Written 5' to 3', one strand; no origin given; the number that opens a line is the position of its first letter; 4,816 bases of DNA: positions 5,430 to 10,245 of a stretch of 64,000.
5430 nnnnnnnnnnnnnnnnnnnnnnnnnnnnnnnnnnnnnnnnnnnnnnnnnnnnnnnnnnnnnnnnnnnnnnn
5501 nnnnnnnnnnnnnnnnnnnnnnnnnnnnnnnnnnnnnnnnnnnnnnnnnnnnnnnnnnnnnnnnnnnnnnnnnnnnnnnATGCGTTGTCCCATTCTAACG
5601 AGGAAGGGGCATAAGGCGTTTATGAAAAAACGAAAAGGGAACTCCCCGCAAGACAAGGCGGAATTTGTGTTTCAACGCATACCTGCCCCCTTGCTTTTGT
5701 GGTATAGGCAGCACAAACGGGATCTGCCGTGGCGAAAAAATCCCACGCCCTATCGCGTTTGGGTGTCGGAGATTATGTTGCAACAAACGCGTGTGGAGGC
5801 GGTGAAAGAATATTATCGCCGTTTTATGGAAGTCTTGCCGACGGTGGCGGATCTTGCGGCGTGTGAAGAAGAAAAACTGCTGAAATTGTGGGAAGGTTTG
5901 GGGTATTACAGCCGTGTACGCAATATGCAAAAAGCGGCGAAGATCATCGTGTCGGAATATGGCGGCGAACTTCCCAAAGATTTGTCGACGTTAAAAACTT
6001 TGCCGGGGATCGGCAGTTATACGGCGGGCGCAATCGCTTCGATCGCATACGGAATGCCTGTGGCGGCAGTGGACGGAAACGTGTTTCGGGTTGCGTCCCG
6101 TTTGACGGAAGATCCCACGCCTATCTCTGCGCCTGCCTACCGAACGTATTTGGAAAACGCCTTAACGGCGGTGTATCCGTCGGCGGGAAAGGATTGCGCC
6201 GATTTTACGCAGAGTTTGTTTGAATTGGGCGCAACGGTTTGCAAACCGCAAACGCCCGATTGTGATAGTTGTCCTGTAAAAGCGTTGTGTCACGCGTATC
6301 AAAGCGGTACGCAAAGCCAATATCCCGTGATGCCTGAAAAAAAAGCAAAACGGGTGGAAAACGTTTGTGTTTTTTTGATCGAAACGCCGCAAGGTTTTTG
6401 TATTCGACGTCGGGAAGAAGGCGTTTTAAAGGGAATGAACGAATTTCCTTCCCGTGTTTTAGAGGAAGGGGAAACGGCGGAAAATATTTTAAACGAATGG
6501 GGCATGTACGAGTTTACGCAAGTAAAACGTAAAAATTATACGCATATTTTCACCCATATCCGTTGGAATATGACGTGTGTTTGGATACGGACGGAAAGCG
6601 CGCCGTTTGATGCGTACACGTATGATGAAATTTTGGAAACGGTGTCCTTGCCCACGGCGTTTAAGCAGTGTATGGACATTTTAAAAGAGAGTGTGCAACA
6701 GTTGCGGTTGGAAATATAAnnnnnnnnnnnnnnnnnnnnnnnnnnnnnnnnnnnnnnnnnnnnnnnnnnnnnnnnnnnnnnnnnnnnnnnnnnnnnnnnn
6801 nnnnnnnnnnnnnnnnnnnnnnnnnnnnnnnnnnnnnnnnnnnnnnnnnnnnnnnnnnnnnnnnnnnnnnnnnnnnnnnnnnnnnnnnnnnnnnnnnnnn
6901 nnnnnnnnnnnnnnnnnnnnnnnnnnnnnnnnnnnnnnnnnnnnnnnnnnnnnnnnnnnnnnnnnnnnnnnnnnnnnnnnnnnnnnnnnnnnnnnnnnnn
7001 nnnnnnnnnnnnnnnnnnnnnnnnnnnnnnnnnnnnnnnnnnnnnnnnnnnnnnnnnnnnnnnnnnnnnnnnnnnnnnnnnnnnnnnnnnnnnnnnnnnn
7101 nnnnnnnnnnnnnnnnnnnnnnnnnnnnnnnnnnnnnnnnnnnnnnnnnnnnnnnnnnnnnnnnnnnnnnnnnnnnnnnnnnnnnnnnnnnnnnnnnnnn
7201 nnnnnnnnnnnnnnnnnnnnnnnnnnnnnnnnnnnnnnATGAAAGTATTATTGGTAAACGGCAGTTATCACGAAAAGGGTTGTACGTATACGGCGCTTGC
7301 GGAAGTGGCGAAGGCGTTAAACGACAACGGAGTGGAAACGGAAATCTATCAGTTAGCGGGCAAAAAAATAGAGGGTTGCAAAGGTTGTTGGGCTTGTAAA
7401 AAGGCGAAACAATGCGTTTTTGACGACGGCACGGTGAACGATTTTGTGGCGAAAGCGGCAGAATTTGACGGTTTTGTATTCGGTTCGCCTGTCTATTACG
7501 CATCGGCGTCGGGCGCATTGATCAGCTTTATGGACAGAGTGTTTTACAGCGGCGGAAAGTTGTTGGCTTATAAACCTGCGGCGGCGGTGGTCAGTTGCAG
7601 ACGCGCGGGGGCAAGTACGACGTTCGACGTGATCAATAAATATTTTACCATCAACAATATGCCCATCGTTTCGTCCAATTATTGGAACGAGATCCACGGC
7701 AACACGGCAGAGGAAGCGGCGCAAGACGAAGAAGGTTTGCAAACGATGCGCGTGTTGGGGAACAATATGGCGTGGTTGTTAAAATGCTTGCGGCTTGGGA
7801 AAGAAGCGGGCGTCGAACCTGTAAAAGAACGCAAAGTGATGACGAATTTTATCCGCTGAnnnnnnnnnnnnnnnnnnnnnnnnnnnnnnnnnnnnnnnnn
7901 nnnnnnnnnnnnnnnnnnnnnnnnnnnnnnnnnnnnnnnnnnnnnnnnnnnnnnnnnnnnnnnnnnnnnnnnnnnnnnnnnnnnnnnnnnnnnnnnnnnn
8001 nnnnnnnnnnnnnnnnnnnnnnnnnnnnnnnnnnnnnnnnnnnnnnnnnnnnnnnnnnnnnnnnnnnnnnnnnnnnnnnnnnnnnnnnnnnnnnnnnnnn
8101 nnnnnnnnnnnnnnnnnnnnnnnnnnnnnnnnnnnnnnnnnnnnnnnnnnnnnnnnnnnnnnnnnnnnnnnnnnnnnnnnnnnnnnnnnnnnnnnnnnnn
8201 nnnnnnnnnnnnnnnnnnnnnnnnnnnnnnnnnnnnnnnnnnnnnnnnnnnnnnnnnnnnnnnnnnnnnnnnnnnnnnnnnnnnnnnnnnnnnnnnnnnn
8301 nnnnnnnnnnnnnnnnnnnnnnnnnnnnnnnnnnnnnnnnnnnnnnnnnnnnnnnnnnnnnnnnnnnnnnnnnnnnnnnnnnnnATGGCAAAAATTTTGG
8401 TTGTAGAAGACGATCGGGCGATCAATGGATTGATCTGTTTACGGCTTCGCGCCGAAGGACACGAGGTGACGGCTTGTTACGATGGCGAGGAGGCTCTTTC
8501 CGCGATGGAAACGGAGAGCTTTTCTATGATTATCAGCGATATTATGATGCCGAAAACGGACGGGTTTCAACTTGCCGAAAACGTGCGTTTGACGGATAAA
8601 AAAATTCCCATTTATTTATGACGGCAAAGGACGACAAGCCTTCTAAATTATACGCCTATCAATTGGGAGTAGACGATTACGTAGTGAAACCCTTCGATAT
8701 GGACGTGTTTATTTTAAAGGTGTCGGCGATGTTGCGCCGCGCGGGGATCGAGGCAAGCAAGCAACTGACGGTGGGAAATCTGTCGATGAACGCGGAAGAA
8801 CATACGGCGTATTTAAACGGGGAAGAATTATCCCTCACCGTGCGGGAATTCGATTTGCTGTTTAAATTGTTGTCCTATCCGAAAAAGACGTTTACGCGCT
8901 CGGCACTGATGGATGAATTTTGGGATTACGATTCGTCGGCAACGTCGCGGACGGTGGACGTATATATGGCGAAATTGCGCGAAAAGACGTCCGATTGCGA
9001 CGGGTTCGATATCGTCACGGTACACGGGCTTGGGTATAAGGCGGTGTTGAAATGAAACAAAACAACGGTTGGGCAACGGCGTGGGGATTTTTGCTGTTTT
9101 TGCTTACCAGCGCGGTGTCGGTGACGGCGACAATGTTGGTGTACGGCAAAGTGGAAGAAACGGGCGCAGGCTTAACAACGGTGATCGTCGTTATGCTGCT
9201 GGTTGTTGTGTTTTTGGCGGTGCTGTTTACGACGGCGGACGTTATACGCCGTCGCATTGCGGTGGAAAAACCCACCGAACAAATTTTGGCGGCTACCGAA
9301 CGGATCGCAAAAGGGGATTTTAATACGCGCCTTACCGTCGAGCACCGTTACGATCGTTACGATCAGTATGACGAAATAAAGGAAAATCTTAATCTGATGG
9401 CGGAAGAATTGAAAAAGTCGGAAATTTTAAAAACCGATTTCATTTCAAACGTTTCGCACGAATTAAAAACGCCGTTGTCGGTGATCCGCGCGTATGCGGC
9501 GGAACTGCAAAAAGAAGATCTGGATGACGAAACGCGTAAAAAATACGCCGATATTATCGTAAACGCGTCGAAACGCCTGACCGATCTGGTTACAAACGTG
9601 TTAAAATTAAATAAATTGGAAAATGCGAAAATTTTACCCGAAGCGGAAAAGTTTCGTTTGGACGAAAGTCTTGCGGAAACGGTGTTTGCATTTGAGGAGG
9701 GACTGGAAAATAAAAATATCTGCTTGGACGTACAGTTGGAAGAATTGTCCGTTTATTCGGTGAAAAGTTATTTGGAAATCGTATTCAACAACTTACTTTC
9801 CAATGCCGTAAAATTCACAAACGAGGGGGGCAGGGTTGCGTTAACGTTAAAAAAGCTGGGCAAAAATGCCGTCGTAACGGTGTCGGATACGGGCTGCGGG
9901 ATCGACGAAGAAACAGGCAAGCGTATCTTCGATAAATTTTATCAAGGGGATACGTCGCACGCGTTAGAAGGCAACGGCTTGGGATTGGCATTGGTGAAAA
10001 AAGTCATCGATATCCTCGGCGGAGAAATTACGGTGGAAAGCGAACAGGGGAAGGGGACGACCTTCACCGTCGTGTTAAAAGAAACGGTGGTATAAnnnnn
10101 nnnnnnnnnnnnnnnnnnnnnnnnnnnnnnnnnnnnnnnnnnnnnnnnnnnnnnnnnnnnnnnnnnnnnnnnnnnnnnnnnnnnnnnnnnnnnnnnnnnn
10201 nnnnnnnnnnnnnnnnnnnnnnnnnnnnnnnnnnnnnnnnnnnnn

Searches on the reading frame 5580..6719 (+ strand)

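Call 37: search_protein_families(library=pfam, proteins=[window:5580-6719:+], max_evalue=0.00001)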
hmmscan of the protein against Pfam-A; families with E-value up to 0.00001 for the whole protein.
window:5580-6719:+ (379 aa): 3 families
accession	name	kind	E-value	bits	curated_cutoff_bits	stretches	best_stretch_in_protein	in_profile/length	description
PF00730.31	HhH-GPD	-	3e-22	79.4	26.2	1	62-176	1-87/108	HhH-GPD superfamily base excision DNA repair protein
PF14815.12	NUDIX_4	-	2.8e-17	63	35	1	264-365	2-111/113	NUDIX domain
PF00633.29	HHH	-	1e-06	28.7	24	1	126-155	1-30/30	Helix-hairpin-helix motif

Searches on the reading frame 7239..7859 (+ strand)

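Call 37: search_protein_families(library=pfam, proteins=[window:7239-7859:+], max_evalue=0.00001)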
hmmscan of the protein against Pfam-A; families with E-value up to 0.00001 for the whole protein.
window:7239-7859:+ (206 aa): 2 families
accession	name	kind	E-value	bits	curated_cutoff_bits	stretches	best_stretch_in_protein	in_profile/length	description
PF03358.20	FMN_red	-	2.9e-31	108.6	24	1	1-150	1-146/152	NADPH-dependent FMN reductase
PF02525.22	Flavodoxin_2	-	4.3e-07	30.3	27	1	1-117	1-131/198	Flavodoxin-like fold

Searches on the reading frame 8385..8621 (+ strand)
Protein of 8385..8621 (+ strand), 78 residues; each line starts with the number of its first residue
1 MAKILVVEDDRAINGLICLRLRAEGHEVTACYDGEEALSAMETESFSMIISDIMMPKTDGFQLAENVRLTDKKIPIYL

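Call 37: search_protein_families(library=pfam, proteins=[window:8385-8621:+], max_evalue=0.00001)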
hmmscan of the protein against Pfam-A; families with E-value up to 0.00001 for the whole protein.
window:8385-8621:+ (78 aa): 1 family
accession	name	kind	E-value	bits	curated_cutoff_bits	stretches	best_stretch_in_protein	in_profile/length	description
PF00072.30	Response_reg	-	1.5e-15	57.8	30.2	1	4-77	1-74/111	Response regulator receiver domain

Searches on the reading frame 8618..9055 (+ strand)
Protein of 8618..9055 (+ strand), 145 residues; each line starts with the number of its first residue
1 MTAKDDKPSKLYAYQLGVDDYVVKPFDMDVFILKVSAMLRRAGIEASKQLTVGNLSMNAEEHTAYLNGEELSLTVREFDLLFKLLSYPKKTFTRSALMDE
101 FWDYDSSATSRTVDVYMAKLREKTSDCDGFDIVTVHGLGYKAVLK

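Call 37: search_protein_families(library=pfam, proteins=[window:8618-9055:+], max_evalue=0.00001)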
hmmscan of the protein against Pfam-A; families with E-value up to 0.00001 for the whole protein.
window:8618-9055:+ (145 aa): 1 family
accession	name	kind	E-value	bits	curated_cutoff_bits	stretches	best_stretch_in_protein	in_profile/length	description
PF00486.34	Trans_reg_C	-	2.1e-19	69.8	26.2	1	68-141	1-76/77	Transcriptional regulatory protein, C terminal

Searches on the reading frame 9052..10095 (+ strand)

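Call 43: search_protein_families(library=pfam, proteins=[window:9052-10095:+], max_evalue=0.00001)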
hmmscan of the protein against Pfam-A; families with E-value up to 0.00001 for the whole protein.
window:9052-10095:+ (347 aa): 2 families
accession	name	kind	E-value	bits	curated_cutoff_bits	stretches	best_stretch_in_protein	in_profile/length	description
PF02518.31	HATPase_c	-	5.4e-30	104.5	26.4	1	241-344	6-109/111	Histidine kinase-, DNA gyrase B-, and HSP90-like ATPase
PF00512.31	HisKA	-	2.4e-17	63.2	26.9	1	127-191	2-65/66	His Kinase A (phospho-acceptor) domain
